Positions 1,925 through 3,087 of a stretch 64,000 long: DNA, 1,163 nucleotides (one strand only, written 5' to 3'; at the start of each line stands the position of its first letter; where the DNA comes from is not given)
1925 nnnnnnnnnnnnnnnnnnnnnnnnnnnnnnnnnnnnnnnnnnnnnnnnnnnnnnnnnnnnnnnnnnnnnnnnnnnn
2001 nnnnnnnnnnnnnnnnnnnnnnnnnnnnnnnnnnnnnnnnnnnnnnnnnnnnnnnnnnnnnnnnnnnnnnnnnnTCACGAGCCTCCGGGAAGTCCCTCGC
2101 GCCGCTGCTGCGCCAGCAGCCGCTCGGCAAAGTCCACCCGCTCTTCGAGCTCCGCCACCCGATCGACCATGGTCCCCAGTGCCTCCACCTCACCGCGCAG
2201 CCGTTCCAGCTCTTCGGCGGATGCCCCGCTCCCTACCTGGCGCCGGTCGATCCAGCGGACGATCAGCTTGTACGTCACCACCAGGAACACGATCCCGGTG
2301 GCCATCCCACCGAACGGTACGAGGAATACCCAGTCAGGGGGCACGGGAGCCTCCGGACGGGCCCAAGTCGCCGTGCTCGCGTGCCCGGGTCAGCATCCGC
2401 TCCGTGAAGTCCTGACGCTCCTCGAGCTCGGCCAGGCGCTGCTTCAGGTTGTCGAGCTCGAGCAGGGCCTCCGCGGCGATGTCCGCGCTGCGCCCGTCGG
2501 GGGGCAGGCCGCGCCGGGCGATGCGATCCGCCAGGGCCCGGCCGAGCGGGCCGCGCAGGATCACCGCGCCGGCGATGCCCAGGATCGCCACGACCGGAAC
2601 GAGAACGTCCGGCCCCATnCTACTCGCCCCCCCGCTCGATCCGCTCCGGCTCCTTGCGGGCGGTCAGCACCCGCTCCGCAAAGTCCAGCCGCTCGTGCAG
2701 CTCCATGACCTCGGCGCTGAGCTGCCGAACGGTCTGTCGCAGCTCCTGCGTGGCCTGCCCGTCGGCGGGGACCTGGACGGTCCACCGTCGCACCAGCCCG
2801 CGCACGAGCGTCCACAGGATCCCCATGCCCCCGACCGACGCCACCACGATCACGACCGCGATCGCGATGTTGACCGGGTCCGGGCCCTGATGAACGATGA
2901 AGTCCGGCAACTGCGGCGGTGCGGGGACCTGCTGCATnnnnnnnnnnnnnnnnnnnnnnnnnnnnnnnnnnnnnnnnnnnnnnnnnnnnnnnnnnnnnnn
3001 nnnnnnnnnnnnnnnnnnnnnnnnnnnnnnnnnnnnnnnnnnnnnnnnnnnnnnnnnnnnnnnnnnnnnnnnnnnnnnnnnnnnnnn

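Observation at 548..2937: Five tandem PspB-like single-pass paralogs feeding into pspA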

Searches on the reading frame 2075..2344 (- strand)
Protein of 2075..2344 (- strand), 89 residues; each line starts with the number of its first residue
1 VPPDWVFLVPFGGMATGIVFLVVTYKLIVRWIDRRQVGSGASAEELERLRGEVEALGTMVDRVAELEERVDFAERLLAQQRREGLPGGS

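Call 6: search_protein_families(library=pfam, proteins=[window:2075-2344:-], max_evalue=1)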
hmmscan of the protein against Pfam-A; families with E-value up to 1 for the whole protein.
window:2075-2344:- (89 aa): 3 families
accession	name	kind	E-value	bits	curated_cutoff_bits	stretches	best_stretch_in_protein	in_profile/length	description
PF06667.17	PspB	-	0.00061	20.2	25.6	1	18-71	12-65/73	Phage shock protein B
PF12578.13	3-PAP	-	0.069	13.4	23.3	1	28-83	88-129/132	Myotubularin-associated protein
PF12510.13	Smoothelin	-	0.083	13.3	23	1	38-69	6-36/50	Smoothelin cytoskeleton protein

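Call 7: search_protein_families(library=ncbifam, proteins=[window:2075-2344:-], max_evalue=1)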
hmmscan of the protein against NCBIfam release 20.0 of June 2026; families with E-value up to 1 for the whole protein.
window:2075-2344:- (89 aa): 4 families
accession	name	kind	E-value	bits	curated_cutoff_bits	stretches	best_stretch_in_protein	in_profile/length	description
TIGR02976.1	phageshock_pspB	equivalog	2.1e-05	24.7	51.7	1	16-80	11-68/75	envelope stress response membrane protein PspB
NF006993.0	PRK09458.1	equivalog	0.0027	18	90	1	19-71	14-66/75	envelope stress response membrane protein PspB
TIGR03042.1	PS_II_psbQ_bact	equivalog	0.05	13.4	106.9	1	18-71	8-60/142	photosystem II protein PsbQ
TIGR04402.2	mob_CxxC_CxxC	subfamily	0.19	11.9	70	1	8-74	60-124/180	mobilome CxxCx(11)CxxC protein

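Call 9: find_homologous_proteins(query=window:2075-2344:-, max_evalue=0.01)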
Query window:2075-2344:- (89 aa): 171 proteins with E <= 0.01 among 231 candidates; the best 120 are listed.
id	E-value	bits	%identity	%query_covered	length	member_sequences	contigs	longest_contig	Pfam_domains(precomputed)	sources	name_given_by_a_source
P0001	1.7e-50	187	100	100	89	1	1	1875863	-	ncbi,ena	-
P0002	3.7e-45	169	89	100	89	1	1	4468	-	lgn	-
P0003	4.2e-43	163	88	99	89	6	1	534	-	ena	-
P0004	5.8e-43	162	85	100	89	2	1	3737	-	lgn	-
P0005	6.4e-42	159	83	100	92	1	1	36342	-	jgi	jgi:uncharacterized protein YlxW (UPF0749 family)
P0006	1.4e-38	148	85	94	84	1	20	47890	-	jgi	jgi:hypothetical protein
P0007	4.8e-38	147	84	93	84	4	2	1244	-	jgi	jgi:hypothetical protein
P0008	6.4e-38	146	97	85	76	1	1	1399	-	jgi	jgi:hypothetical protein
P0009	6.8e-38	146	83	94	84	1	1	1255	-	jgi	-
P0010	1.0e-36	143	82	94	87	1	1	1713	-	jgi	jgi:hypothetical protein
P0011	1.5e-35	139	81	94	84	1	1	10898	-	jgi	jgi:hypothetical protein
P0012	6.1e-23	99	58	99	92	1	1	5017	-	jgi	jgi:hypothetical protein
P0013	7.1e-20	89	59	89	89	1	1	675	-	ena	-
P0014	6.6e-18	82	58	89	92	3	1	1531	-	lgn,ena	-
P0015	5.9e-15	73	48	97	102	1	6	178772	-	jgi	jgi:hypothetical protein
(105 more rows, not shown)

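Call 12: find_related_loci(query=A2, collection=genome_contigs, flank=6000)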
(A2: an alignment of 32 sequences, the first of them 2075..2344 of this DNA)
Query A2 (89 aa) in genome_contigs; peptide patterns used: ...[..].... (x = any residue, [..] = any of these).
599 stretches matched a pattern (row limit reached: there are more); 430 encode a relative of the query (tblastn E <= 1e-3); the best 80 are kept; 80 distinct loci.
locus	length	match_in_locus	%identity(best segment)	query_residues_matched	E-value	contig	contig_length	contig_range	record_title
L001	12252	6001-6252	58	6-89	2e-27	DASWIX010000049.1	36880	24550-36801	MAG TPA_asm: Gemmatimonadales bacterium isolate SMAG_U2880 k141_1263908, whole genome shotgun sequence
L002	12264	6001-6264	53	2-89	9e-27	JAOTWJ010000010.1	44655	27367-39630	MAG: Gemmatimonadota bacterium isolate 13_May_SF_Bin78 13_May_SF_Bin78_scaffold_440_c1, whole genome shotgun sequence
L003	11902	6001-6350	55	2-85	2e-24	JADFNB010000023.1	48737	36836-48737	MAG: Gemmatimonadetes bacterium isolate B60T1B8 B60T1B8_NODE935, whole genome shotgun sequence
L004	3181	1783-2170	53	1-87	2e-23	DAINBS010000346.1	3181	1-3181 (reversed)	MAG TPA_asm: Gemmatimonadales bacterium isolate CTOTU25590 NODE_26506_length_3181_cov_5.391235, whole genome shotgun seq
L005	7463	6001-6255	52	1-83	3e-23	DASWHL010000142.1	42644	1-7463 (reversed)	MAG TPA_asm: Gemmatimonadales bacterium isolate SMAG_U2841 k141_3303568, whole genome shotgun sequence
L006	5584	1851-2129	53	1-89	4e-23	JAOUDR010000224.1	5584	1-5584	MAG: Gemmatimonadota bacterium isolate 4_1_Jan_SF_Bin35 4_1_Jan_SF_Bin35_scaffold_7369_c1, whole genome shotgun sequence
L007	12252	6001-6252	56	2-84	8e-23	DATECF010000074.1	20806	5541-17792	MAG TPA_asm: Gemmatimonadales bacterium isolate SMAG_U8264 k141_277152, whole genome shotgun sequence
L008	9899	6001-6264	48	3-89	6e-19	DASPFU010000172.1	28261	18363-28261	MAG TPA_asm: Gemmatimonadales bacterium isolate SMAG_U16433 k141_126141, whole genome shotgun sequence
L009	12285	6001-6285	44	3-88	2e-18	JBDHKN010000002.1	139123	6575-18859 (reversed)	MAG: Gemmatimonadota bacterium isolate BHB10-38_Bin_27 BHB10-38_Bin_27_scaffold_215, whole genome shotgun sequence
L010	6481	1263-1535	44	3-89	4e-17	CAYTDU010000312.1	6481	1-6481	MAG TPA_asm: uncultured Gemmatimonadaceae bacterium isolate binchicken_co334_134 genome assembly, contig: NODE_23540_len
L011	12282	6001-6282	43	4-89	5e-17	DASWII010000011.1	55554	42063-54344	MAG TPA_asm: Gemmatimonadales bacterium isolate SMAG_U2865 k141_3349349, whole genome shotgun sequence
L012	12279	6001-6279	44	1-89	5e-17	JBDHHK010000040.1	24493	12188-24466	MAG: Gemmatimonadota bacterium isolate M8-62_Bin_191 M8-62_Bin_191_scaffold_6519, whole genome shotgun sequence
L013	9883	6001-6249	48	4-84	2e-16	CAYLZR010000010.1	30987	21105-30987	MAG TPA_asm: uncultured Gemmatimonadaceae bacterium isolate binchicken_co61_8 genome assembly, contig: NODE_138_length_3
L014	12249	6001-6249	47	3-84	2e-16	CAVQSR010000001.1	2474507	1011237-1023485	MAG: uncultured Gemmatimonadales bacterium isolate MFD09964.bin.1.77 genome assembly, contig: contig_14889, whole genome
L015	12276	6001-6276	46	3-84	5e-16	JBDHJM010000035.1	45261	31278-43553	MAG: Gemmatimonadota bacterium isolate BHB10-26_Bin_197 BHB10-26_Bin_197_scaffold_6191, whole genome shotgun sequence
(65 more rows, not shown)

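Call 13: search_protein_families(library=pfam, alignment_id=A2, max_evalue=0.1)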
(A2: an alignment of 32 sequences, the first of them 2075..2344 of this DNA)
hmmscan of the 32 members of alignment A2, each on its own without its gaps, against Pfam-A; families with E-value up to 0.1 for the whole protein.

A. member 1, window:2075-2344:- (89 aa): 3 families
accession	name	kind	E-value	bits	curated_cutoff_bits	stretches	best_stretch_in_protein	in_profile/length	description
PF06667.17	PspB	-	0.00061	20.2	25.6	1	18-71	12-65/73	Phage shock protein B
PF12578.13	3-PAP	-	0.069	13.4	23.3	0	28-83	88-129/132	Myotubularin-associated protein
PF12510.13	Smoothelin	-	0.083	13.3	23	1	38-69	6-36/50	Smoothelin cytoskeleton protein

B. families by the number of members that match (of 32 scanned): 32 families (the first 25 are shown)
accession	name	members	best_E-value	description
PF10393.14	Matrilin_ccoil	4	0.023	Trimeric coiled-coil oligomerisation domain of matrilin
PF24583.1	DUF7610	3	0.04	Domain of unknown function (DUF7610)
PF07544.18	Med9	3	0.079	RNA polymerase II transcription mediator complex subunit 9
PF06667.17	PspB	2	0.00061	Phage shock protein B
PF20567.3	DUF6776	1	0.0013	Family of unknown function (DUF6776)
PF15361.11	RIC3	1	0.003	Resistance to inhibitors of cholinesterase homologue 3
PF16326.10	ABC_tran_CTD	1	0.0048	ABC transporter C-terminal domain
PF12313.13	NPR1_like_C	1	0.0097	NPR1/NIM1 like defence protein C terminal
PF20270.3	CATRA-C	1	0.0099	CASPASE and TPR Repeat-Associated C-terminal domain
PF06398.17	Pex24p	1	0.021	Integral peroxisomal membrane peroxin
PF04102.17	SlyX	1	0.024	SlyX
PF20042.4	DUF6444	1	0.025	Family of unknown function (DUF6444)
PF10205.14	KLRAQ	1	0.025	Predicted coiled-coil domain-containing protein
PF25526.1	LIP-1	1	0.032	Liprin-alpha-like coiled coil domain 2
PF19531.4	DUF6058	1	0.034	Family of unknown function (DUF6058)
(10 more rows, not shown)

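Call 25: search_protein_representatives(alignment_id=A2)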
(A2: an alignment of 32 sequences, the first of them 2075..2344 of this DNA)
Query: 32 sequences, 92 profile positions. Proteins with E-value up to 0.001 (for the whole library): 3184; up to 1e-10: 797; up to 1e-30: 0. The best 150 are listed.
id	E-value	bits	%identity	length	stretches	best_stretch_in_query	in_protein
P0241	1.9e-29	117.7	-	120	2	7-84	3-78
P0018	1.1e-26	108.9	-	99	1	1-90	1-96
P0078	2.3e-26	107.8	-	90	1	1-91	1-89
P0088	2.6e-25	104.4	-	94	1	1-91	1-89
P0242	1.8e-24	101.8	-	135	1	3-91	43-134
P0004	5.0e-24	100.3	-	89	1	1-89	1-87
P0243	1.8e-23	98.5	-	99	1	3-91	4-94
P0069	4.0e-23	97.4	-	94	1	1-91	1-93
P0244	5.4e-23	97.0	-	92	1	5-90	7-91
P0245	6.0e-23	96.9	-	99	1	5-91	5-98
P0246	1.6e-22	95.5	-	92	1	3-91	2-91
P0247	2.1e-22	95.1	-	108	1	4-90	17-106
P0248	7.2e-22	93.4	-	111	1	7-89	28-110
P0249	9.1e-22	93.1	-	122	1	4-90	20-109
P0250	9.4e-22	93.0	-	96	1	5-90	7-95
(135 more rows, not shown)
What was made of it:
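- There are 3,184 representative clusters at E<=1e-3 and 797 at E<=1e-10 (call 25).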

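Call 35: predict_structure(alignment_id=A4)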
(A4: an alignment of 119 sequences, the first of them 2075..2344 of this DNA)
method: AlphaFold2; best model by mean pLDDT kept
length: 89 residues; sequences in the alignment: 119
mean_pLDDT: 89.4   pTM: 0.44
mean pLDDT of the five models: 89.4, 88.6, 88.2, 87.5, 87.0
residues with pLDDT >= 90: 56; 70-90: 26; 50-70: 7; < 50: 0
segments of 3 or more residues with pLDDT < 50: none
pLDDT, mean of each block of 10 residues (from residue 1): 88 97 94 72 86 97 98 96 75
secondary structure, 60 per line:
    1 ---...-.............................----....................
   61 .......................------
elements in order: H8-36 H41-83
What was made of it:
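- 2075..2344 (-): g3, 89 aa, subfamily C: PPDW, a TM helix with GM.TG, YK..VRWIDRR, a helix and the motif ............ The AlphaFold2 model has pLDDT 89.4, with helices at residues 8-36 and 41-83 (call 35).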

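Call 36: find_encoding_contigs(protein=P0005, flank=6000, max_places=2)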
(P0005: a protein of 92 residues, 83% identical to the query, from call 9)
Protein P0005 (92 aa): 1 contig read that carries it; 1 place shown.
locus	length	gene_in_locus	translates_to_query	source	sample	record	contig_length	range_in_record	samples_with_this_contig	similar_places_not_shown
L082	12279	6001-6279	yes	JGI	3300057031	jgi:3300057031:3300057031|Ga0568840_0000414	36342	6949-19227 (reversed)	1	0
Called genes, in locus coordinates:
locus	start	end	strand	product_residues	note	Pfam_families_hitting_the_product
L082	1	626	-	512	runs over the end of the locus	PF13471:Transglut_core3 (faint), PF01841:Transglut_core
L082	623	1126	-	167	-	PF01661:Macro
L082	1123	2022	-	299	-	PF13176:TPR_7 (faint), PF23914:TPR_CcmH_CycH (faint), PF00515:TPR_1 (faint), PF07719:TPR_2 (faint), PF13174:TPR_6 (faint), PF13371:TPR_9 (weak), PF13432:TPR_16, PF13424:TPR_12, +5 more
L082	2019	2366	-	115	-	PF03091:CutA1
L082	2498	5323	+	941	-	PF00005:ABC_tran (faint), PF02463:SMC_N (faint), PF13191:AAA_16 (faint), PF13304:AAA_21 (faint), PF13555:AAA_29 (faint), PF20703:nSTAND1 (faint), PF17760:UvrA_inter, PF17755:UvrA_DNA-bind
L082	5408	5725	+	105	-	-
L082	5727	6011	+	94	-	-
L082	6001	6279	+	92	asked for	-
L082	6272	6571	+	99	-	-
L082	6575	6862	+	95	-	-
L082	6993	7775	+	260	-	PF04012:PspA_IM30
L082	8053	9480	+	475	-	PF01406:tRNA-synt_1e, PF09334:tRNA-synt_1g (faint), PF09190:DALR_2, PF23493:CysS_C (weak)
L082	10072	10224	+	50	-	PF00471:Ribosomal_L33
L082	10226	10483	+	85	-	PF00584:SecE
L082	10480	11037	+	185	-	PF02357:NusG, PF00467:KOW (weak)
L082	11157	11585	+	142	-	PF03946:Ribosomal_L11_N, PF00298:Ribosomal_L11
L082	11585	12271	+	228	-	PF00687:Ribosomal_L1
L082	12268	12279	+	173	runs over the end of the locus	PF00466:Ribosomal_L10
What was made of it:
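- On PspB (PF06667 / TIGR02976): The Pfam-annotated neighbours in L082 include no Psp genes other than pspA (call 36).
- Independent gene calls agree (call 36).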

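Call 44: search_protein_families(library=ncbifam, alignment_id=A5, max_evalue=0.1)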
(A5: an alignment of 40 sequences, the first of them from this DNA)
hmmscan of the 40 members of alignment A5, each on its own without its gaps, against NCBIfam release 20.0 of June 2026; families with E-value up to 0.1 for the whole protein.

A. member 1, seq(89 aa): 3 families
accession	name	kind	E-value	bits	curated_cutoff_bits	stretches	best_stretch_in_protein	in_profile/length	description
TIGR02976.1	phageshock_pspB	equivalog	2.1e-05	24.7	51.7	1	16-80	11-68/75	envelope stress response membrane protein PspB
NF006993.0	PRK09458.1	equivalog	0.0027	18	90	1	19-71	14-66/75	envelope stress response membrane protein PspB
TIGR03042.1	PS_II_psbQ_bact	equivalog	0.05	13.4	106.9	1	18-71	8-60/142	photosystem II protein PsbQ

B. families by the number of members that match (of 40 scanned): 34 families (the first 25 are shown)
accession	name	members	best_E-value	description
TIGR02976.1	phageshock_pspB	9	3.1e-06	envelope stress response membrane protein PspB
NF010287.0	PRK13727.1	8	0.0015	type-F conjugative transfer system pilin chaperone TraQ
TIGR02741.1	TraQ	6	0.00049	type-F conjugative transfer system pilin chaperone TraQ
NF006993.0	PRK09458.1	5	0.0027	envelope stress response membrane protein PspB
NF009344.0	PRK12705.1-1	5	0.0031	hypothetical protein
TIGR01149.1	mtrG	5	0.018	tetrahydromethanopterin S-methyltransferase subunit MtrG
NF040576.1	T2SS_GspM_XpsM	4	0.0007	type II secretion system protein GspM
TIGR03142.1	cytochro_ccmI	3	0.0042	c-type cytochrome biogenesis protein CcmI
NF041479.2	spor_membprot_YtrI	2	0.0011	sporulation membrane protein YtrI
TIGR02978.1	phageshock_pspC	2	0.0091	envelope stress response membrane protein PspC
NF041443.1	DDRRRQL_YjdP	2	0.039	DDRRRQL repeat protein YjdP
NF045487.1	ASRP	1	0.013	archaea-specific SMC-related protein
NF053563.1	Rkd4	1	0.017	arcadin-4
NF041416.1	halo_CC_star_2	1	0.03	halo-CC-star protein HcsL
NF047515.1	SpiroCoCo_C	1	0.041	SpiroCoCo family coiled-coil protein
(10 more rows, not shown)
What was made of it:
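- PspB is the NCBIfam family hit by the most class-II members: 9 of 40, best E=3e-6 (call 44).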

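Call 45: search_protein_families(library=pfam, alignment_id=A5, max_evalue=0.1)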
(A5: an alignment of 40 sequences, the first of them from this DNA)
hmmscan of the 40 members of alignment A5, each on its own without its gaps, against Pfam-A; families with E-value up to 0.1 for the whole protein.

A. member 1, seq(89 aa): 3 families
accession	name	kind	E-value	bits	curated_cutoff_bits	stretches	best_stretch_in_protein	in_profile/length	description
PF06667.17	PspB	-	0.00061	20.2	25.6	1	18-71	12-65/73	Phage shock protein B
PF12578.13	3-PAP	-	0.069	13.4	23.3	0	28-83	88-129/132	Myotubularin-associated protein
PF12510.13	Smoothelin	-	0.083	13.3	23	1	38-69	6-36/50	Smoothelin cytoskeleton protein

B. families by the number of members that match (of 40 scanned): 49 families (the first 25 are shown)
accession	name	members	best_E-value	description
PF15361.11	RIC3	12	5e-07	Resistance to inhibitors of cholinesterase homologue 3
PF06667.17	PspB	5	9.6e-05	Phage shock protein B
PF08637.16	NCA2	4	0.0008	ATP synthase regulation protein NCA2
PF05622.17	HOOK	3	0.0022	HOOK protein coiled-coil region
PF19908.4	DUF6381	3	0.0058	Family of unknown function (DUF6381)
PF24583.1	DUF7610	3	0.02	Domain of unknown function (DUF7610)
PF04799.18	Fzo_mitofusin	2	0.0015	fzo-like conserved region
PF23991.1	DUF7310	2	0.018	Coiled-coil region of unknown function (DUF7310)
PF08397.16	IMD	2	0.021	IRSp53/MIM homology domain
PF25526.1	LIP-1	2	0.033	Liprin-alpha-like coiled coil domain 2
PF04508.17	Pox_A_type_inc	2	0.062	Viral A-type inclusion protein repeat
PF12277.13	DUF3618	1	0.0012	Protein of unknown function (DUF3618)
PF16326.10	ABC_tran_CTD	1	0.0048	ABC transporter C-terminal domain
PF12443.13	AKNA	1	0.0075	AT-hook-containing transcription factor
PF01627.28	Hpt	1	0.0084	Hpt domain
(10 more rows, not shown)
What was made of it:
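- On PspB (PF06667 / TIGR02976): RIC3 (12 of 40) and TraQ (8 of 40) score similarly (calls 13, 44, 45).
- RIC3 (12 of 40, 5e-7) and TraQ (8 of 40) are unrelated TM-plus-coiled-coil families and score as well or better (calls 44, 45).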

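Call 54: fold_search(model_id=the predicted structure, library=pdb)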
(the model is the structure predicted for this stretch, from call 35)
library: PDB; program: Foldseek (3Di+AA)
matches with E <= 10: 0; with E <= 0.001: 0
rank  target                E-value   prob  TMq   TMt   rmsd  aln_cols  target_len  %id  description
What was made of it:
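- Tried and rejected: Foldseek of the g3 model against the PDB gave no hits (call 54).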

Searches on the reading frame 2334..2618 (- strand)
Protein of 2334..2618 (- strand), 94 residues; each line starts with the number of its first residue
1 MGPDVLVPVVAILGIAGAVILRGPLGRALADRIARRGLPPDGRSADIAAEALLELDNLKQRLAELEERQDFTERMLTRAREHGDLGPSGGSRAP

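Call 6: search_protein_families(library=pfam, proteins=[window:2334-2618:-], max_evalue=1)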
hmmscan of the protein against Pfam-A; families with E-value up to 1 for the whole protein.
window:2334-2618:- (94 aa): 1 family
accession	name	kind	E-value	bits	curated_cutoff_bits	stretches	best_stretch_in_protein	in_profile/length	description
PF08990.16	Docking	-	0.067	13.4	20.9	1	51-67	13-29/29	Erythronolide synthase docking domain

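Call 7: search_protein_families(library=ncbifam, proteins=[window:2334-2618:-], max_evalue=1)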
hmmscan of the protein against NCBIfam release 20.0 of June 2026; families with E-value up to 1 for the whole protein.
window:2334-2618:- (94 aa): 2 families
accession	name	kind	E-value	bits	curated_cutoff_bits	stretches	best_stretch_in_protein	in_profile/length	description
TIGR00162.1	TIGR00162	hypoth_equivalog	0.041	13.2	200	1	41-81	198-238/260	proteasome assembly chaperone family protein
TIGR03024.1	arch_PEF_CTERM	domain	0.26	11.6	23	1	3-22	5-22/25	PEF-CTERM sorting domain-containing protein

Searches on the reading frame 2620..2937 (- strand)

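Call 6: search_protein_families(library=pfam, proteins=[window:2620-2937:-], max_evalue=1)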
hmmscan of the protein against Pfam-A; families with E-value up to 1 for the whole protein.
window:2620-2937:- (105 aa): 2 families
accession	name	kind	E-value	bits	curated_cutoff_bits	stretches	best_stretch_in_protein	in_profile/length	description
PF20567.3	DUF6776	-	0.0013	19.2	27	1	59-97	15-53/149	Family of unknown function (DUF6776)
PF09177.16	STX6_10_61_N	-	0.047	14.7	29.4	1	45-99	17-73/99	Syntaxin 6/10/61, N-terminal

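Call 7: search_protein_families(library=ncbifam, proteins=[window:2620-2937:-], max_evalue=1)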
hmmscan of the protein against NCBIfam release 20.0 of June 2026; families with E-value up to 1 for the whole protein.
window:2620-2937:- (105 aa): 1 family
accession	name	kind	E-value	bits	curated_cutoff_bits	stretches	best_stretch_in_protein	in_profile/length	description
TIGR02976.1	phageshock_pspB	equivalog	0.045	14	51.7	1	26-94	8-68/75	envelope stress response membrane protein PspB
